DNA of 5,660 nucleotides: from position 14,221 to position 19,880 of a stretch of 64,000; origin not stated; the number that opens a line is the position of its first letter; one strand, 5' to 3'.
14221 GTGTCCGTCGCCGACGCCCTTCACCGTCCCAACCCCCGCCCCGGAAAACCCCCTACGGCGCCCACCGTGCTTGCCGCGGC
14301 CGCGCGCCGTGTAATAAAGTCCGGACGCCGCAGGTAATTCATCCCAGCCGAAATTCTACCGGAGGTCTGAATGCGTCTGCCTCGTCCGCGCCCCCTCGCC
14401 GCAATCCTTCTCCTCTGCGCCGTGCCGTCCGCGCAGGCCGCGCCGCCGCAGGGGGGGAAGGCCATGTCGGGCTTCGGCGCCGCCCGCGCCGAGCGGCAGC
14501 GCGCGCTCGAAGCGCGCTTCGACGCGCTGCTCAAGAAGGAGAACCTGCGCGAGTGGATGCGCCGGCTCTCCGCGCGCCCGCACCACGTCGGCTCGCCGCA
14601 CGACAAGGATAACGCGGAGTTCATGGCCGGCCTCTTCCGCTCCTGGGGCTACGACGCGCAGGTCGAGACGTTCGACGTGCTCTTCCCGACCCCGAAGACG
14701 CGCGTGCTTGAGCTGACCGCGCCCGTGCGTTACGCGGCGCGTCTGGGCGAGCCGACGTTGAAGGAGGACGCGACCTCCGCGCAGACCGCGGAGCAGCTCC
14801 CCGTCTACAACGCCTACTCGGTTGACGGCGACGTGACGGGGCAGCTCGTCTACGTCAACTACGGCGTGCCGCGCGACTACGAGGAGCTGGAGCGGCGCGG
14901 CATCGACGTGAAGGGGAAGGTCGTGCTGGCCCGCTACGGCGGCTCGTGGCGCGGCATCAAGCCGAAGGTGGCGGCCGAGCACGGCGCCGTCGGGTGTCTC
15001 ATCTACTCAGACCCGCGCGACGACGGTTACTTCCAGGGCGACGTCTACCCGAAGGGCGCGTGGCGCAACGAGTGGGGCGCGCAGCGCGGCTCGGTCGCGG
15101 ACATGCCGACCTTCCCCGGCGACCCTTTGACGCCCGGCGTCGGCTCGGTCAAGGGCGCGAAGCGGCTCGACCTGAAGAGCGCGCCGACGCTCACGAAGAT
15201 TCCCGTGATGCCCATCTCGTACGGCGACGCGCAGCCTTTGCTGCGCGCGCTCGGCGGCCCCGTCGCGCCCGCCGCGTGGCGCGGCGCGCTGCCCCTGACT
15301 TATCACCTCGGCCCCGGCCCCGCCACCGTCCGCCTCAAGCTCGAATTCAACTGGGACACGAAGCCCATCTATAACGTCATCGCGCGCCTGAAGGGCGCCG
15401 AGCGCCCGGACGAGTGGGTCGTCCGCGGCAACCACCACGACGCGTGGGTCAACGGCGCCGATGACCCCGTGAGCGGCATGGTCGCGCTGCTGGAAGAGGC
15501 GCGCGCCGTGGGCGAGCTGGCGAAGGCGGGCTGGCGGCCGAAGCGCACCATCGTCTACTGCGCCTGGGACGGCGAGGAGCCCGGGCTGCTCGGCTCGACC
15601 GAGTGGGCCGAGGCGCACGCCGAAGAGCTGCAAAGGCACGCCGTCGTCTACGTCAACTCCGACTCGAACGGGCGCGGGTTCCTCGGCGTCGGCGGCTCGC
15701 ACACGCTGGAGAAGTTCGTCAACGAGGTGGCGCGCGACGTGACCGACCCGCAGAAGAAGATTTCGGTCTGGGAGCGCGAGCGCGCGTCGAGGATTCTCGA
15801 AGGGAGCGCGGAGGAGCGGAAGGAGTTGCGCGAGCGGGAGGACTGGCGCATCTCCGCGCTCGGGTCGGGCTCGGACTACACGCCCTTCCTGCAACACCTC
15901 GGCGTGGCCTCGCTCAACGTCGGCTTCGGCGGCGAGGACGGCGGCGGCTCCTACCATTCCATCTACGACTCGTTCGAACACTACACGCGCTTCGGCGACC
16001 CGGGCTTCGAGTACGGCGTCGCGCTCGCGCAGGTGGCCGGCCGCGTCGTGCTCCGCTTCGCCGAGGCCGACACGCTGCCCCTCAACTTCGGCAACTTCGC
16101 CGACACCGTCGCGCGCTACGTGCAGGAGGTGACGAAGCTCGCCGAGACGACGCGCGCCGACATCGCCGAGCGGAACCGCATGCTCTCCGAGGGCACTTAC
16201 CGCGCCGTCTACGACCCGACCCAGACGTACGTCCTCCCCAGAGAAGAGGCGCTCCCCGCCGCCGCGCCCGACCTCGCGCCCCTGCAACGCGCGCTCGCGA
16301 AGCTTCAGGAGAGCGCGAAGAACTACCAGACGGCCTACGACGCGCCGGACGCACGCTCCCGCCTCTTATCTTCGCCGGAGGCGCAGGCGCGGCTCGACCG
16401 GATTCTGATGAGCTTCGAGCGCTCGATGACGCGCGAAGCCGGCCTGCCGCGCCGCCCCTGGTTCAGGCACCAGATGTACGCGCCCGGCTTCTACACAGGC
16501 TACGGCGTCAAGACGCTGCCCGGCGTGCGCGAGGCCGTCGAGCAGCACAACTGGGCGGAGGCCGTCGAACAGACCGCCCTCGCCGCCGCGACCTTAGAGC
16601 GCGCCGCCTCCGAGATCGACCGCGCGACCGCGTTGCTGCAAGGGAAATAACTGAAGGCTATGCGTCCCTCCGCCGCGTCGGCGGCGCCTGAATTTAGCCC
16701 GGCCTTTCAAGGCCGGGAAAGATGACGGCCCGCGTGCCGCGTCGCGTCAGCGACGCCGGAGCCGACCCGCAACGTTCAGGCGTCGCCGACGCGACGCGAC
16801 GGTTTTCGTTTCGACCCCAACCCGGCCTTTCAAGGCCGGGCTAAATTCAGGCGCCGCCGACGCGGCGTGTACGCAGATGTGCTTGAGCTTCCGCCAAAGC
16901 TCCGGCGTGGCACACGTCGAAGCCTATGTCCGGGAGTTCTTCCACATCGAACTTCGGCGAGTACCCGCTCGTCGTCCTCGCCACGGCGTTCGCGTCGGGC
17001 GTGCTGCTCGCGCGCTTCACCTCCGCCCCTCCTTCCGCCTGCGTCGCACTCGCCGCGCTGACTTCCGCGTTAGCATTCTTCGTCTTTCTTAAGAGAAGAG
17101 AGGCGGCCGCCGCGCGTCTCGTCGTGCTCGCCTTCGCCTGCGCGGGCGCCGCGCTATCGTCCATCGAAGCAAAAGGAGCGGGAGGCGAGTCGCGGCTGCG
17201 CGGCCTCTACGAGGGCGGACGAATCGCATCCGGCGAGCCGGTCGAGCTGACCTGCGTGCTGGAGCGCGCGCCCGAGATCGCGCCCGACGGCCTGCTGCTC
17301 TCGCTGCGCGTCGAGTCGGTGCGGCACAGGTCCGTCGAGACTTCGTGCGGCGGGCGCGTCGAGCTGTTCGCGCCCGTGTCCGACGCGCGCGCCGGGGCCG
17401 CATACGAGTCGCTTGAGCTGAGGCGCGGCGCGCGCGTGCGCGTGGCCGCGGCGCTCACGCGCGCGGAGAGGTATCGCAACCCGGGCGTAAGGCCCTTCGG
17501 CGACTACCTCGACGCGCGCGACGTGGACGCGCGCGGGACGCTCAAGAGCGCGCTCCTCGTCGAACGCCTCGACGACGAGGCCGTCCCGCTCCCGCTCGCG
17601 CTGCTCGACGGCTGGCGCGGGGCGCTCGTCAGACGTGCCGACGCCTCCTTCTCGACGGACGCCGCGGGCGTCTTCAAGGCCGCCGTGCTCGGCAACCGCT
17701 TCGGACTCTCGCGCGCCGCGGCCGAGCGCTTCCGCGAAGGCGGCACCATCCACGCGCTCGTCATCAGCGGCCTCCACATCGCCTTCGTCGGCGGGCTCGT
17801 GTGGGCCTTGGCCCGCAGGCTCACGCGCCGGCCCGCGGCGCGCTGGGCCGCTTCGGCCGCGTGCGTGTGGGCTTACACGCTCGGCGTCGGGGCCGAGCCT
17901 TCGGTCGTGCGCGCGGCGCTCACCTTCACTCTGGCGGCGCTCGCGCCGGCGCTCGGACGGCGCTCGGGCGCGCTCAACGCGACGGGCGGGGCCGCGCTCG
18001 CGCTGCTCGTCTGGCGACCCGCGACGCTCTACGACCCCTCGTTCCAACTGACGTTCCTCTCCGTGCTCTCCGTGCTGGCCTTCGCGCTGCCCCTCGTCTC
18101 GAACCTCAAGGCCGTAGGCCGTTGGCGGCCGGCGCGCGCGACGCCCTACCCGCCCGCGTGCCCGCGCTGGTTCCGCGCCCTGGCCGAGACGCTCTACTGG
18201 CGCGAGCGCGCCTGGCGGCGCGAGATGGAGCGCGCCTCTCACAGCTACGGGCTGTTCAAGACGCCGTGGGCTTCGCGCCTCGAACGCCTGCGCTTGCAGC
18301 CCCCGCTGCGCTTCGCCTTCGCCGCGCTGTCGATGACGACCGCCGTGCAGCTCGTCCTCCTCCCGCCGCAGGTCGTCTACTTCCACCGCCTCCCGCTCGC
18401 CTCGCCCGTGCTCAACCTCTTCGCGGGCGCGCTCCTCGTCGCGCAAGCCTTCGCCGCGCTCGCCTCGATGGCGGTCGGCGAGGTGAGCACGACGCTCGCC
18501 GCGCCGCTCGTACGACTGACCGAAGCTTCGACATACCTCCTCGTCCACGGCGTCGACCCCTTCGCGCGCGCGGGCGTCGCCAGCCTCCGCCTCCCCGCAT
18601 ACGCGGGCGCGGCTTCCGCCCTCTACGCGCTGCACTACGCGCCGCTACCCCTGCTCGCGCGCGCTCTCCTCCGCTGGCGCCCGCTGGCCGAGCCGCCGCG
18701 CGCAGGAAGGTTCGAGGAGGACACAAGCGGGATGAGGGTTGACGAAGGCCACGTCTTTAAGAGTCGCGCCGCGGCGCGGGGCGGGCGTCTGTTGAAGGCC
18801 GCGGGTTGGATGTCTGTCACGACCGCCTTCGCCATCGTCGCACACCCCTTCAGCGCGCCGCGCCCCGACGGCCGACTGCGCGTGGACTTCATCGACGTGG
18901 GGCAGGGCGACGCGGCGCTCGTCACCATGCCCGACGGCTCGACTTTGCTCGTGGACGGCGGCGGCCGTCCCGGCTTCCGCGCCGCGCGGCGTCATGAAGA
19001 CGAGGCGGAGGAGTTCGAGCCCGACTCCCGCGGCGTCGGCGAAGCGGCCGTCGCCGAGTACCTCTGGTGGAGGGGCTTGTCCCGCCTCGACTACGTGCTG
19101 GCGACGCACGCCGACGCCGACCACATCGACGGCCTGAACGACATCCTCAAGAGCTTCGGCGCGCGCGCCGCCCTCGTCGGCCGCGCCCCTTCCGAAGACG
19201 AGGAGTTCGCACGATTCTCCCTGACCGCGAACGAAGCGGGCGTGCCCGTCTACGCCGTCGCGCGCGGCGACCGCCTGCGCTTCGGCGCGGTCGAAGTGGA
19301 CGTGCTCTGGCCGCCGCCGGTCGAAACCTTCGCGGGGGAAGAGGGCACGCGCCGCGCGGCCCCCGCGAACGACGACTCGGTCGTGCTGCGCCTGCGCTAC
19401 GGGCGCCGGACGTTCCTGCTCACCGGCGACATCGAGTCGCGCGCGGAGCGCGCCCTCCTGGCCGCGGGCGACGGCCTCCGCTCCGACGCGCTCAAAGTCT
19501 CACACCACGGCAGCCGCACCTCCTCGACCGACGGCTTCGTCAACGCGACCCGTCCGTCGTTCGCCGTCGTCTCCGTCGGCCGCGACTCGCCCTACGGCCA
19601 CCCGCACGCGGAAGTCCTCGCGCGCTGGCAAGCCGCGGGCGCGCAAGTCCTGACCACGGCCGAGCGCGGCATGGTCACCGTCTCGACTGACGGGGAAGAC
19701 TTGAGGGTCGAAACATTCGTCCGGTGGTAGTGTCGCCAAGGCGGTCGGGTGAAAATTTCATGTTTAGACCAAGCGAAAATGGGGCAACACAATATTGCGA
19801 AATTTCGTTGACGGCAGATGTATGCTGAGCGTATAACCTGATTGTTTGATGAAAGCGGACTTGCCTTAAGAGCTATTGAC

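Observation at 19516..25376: Two tandem low-GC islets without any recombinase, each carrying a replacement 3' end for comEC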

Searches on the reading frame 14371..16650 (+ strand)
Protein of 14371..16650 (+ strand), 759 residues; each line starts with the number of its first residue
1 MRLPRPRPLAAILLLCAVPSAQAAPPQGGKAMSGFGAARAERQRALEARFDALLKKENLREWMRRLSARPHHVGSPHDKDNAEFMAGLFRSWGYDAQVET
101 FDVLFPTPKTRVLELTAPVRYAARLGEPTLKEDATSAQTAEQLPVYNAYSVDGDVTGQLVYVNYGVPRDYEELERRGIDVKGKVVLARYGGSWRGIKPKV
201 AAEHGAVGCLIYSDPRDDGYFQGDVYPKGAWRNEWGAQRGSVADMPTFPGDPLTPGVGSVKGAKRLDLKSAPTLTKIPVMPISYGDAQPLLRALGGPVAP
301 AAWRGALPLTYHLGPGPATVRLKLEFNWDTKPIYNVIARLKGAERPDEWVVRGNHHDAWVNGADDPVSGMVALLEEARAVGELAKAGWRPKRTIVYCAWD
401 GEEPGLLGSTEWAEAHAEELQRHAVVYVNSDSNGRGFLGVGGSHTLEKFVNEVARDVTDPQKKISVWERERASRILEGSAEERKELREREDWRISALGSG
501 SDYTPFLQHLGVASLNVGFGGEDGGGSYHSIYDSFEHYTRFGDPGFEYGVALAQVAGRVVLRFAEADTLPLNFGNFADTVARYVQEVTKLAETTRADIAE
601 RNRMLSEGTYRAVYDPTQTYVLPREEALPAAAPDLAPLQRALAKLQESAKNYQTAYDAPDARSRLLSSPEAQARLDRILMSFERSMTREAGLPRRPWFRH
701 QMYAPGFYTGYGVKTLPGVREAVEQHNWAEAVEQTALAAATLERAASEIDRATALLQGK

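Call 7: search_protein_families(library=pfam, proteins=[window:14371-16650:+], max_evalue=0.01)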
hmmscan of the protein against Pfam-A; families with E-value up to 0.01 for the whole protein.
window:14371-16650:+ (759 aa): 4 families
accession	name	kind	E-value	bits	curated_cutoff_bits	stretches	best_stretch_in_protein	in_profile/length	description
PF04253.20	TFR_dimer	-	1.6e-24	86.6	27.1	1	634-748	2-119/121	Transferrin receptor-like dimerisation domain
PF04389.22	Peptidase_M28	-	1.9e-19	70.6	21.3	1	335-538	1-177/193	Peptidase family M28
PF02225.27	PA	-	2.3e-08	34.5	23.9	1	155-219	1-63/95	PA domain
PF05450.20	Nicastrin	-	0.0042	17.1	25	1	361-413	20-71/218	Nicastrin large lobe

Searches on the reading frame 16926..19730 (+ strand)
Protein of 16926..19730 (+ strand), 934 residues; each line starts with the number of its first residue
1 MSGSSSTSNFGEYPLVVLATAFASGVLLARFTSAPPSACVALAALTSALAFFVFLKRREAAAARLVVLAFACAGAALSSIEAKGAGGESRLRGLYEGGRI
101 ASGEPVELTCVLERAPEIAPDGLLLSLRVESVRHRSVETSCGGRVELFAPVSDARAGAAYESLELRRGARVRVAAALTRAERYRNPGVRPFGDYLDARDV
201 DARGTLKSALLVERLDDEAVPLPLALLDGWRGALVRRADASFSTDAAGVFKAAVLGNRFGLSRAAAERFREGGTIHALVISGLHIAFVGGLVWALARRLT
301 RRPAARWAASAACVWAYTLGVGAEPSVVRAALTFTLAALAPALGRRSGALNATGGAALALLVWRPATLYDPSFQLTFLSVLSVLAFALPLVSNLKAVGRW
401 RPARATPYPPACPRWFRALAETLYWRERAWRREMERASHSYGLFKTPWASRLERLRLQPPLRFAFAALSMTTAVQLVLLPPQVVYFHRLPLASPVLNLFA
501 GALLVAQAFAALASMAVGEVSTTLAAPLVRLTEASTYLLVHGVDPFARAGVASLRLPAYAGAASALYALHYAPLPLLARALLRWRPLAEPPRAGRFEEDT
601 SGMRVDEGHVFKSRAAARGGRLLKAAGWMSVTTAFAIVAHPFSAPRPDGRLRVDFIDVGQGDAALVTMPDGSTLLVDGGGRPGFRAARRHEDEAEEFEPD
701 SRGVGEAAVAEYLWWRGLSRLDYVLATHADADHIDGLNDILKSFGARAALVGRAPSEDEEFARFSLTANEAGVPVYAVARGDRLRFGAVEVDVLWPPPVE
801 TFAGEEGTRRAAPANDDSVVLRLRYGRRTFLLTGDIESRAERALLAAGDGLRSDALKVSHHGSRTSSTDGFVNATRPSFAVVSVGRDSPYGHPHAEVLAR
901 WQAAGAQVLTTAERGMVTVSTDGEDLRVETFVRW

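Call 7: search_protein_families(library=pfam, proteins=[window:16926-19730:+], max_evalue=0.01)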
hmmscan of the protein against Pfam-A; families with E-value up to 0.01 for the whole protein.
window:16926-19730:+ (934 aa): 6 families
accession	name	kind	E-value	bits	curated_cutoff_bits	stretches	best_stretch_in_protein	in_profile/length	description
PF03772.21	Competence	-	1.5e-37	129.9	23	1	254-572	2-261/270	Competence protein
PF13567.11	DUF4131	-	1.9e-15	57.4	31.6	1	35-209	4-162/165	Domain of unknown function (DUF4131)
PF00753.33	Lactamase_B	-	1.9e-14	54.5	22.7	1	657-885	2-195/196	Metallo-beta-lactamase superfamily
PF12706.13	Lactamase_B_2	-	9.9e-07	29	27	1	717-838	27-145/200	Beta-lactamase superfamily domain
PF25281.1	MBL_MAP1B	-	0.0028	17.2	37.6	0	715-743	59-87/279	MAP1B MBL-like domain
PF19812.4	DUF6295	-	0.0097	16.6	25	0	625-667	18-59/87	Family of unknown function (DUF6295)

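Call 11: find_encoding_contigs(protein=window:16926-19730:+, flank=10000, max_places=6)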
Protein window:16926-19730:+ (934 aa): 2 contigs read that carry it; 2 places shown.
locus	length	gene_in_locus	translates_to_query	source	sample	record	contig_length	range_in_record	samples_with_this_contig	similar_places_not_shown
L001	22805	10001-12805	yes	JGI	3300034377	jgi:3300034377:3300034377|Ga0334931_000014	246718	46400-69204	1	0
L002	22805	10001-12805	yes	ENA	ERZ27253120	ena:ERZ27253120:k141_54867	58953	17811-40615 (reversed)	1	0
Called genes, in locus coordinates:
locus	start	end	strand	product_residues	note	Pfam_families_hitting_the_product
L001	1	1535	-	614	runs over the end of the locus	-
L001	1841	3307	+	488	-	PF01551:Peptidase_M23, PF17660:BTRD1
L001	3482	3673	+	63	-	-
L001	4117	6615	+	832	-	-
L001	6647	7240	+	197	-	PF01169:GDT1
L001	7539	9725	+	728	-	PF02225:PA, PF04389:Peptidase_M28, PF04253:TFR_dimer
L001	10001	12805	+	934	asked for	PF13567:DUF4131, PF03772:Competence, PF00753:Lactamase_B, PF12706:Lactamase_B_2 (weak)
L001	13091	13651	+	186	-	-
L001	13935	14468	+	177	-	-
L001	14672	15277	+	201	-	PF26745:SPM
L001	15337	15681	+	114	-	-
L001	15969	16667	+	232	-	-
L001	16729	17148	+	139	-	-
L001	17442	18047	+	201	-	PF26745:SPM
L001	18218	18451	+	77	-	-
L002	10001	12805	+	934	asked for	PF13567:DUF4131, PF03772:Competence, PF00753:Lactamase_B, PF12706:Lactamase_B_2 (weak)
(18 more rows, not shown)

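Call 30: find_related_loci(query=window:16926-19730:+, collection=genome_contigs, flank=10000)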
Query window:16926-19730:+ (934 aa) in genome_contigs; peptide patterns used: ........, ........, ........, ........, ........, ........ (x = any residue, [..] = any of these).
89 stretches matched a pattern; 2 encode a relative of the query (tblastn E <= 1e-3); 2 distinct loci.
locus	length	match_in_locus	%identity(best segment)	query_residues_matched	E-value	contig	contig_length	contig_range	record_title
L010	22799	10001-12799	84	1-933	0e+0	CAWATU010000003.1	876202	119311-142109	MAG: uncultured Acidobacteriota bacterium isolate MFD04212.bin.1.138 genome assembly, contig: contig_3497, whole genome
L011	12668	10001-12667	79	1-910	0e+0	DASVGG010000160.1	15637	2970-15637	MAG TPA_asm: Pyrinomonadaceae bacterium isolate SMAG_U2109 k141_267120, whole genome shotgun sequence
